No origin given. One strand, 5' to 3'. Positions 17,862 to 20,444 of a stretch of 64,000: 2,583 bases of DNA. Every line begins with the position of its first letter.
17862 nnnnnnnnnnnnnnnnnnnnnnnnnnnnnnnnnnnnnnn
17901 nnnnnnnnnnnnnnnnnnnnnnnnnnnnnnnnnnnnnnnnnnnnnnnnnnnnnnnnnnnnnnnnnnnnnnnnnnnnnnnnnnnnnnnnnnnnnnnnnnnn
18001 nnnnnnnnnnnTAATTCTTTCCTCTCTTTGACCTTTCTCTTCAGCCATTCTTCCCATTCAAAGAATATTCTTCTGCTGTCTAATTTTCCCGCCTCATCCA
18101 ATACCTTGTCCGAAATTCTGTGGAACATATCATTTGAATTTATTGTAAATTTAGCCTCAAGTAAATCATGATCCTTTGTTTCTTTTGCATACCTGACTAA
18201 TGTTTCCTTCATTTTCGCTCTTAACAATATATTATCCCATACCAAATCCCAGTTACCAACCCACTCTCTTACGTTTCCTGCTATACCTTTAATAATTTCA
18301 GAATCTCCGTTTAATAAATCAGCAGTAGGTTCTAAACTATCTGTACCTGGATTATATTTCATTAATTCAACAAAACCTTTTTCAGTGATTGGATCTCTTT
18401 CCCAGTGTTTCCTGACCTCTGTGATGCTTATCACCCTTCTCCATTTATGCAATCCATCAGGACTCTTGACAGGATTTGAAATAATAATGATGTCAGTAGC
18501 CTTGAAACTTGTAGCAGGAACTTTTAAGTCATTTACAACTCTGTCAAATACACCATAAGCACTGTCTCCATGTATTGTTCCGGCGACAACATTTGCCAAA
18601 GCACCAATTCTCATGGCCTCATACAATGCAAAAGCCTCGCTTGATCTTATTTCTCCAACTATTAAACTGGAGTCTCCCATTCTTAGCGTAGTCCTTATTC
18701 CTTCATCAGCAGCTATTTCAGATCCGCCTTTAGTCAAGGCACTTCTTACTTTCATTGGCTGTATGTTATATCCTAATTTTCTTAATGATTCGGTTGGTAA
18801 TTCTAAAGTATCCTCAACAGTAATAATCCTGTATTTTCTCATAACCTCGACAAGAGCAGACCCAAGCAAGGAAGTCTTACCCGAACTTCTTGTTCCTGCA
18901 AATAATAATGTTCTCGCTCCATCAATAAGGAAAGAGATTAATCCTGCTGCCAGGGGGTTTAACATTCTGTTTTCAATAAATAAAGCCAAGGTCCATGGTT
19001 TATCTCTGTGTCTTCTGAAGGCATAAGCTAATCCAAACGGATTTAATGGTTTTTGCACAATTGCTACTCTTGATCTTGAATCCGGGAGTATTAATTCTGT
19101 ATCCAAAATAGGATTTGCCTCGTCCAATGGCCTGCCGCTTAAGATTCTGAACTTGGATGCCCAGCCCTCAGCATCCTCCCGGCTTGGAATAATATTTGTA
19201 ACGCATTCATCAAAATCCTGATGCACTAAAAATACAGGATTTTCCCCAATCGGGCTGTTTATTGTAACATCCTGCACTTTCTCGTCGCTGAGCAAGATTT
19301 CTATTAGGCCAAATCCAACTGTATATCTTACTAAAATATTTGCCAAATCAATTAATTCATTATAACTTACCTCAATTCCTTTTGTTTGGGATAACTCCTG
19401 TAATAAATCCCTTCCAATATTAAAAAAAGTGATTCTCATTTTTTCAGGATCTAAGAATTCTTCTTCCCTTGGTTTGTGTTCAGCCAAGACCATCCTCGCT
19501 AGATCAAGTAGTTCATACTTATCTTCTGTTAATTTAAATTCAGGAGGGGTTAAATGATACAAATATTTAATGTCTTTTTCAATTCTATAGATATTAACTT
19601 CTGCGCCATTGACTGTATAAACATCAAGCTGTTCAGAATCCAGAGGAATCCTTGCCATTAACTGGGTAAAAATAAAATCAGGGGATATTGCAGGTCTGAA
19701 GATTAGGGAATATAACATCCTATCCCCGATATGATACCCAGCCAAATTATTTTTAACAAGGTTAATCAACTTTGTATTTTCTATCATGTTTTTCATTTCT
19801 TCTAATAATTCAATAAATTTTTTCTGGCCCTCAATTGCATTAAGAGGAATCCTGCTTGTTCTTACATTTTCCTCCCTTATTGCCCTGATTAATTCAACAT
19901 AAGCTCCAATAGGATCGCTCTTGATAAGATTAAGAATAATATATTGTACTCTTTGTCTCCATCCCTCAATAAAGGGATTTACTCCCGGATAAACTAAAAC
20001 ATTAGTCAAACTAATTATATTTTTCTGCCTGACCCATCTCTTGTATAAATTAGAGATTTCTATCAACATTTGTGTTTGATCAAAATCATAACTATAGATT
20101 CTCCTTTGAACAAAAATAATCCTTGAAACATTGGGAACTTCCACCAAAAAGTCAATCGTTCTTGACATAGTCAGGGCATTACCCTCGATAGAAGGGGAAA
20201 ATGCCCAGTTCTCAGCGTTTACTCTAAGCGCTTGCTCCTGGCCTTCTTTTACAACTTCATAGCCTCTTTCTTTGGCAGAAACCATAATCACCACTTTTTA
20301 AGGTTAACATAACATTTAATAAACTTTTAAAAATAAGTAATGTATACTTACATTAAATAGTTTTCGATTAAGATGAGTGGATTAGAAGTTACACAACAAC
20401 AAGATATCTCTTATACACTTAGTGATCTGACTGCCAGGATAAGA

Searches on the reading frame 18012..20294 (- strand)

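Call 18: search_protein_families(library=pfam, proteins=[window:18012-20294:-])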
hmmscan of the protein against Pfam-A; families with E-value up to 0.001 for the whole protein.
window:18012-20294:- (761 aa): 1 family
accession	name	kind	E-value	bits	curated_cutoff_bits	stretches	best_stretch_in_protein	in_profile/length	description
PF00437.27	T2SSE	-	2.4e-14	53.2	24.9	1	453-600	135-268/370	Type II/IV secretion system protein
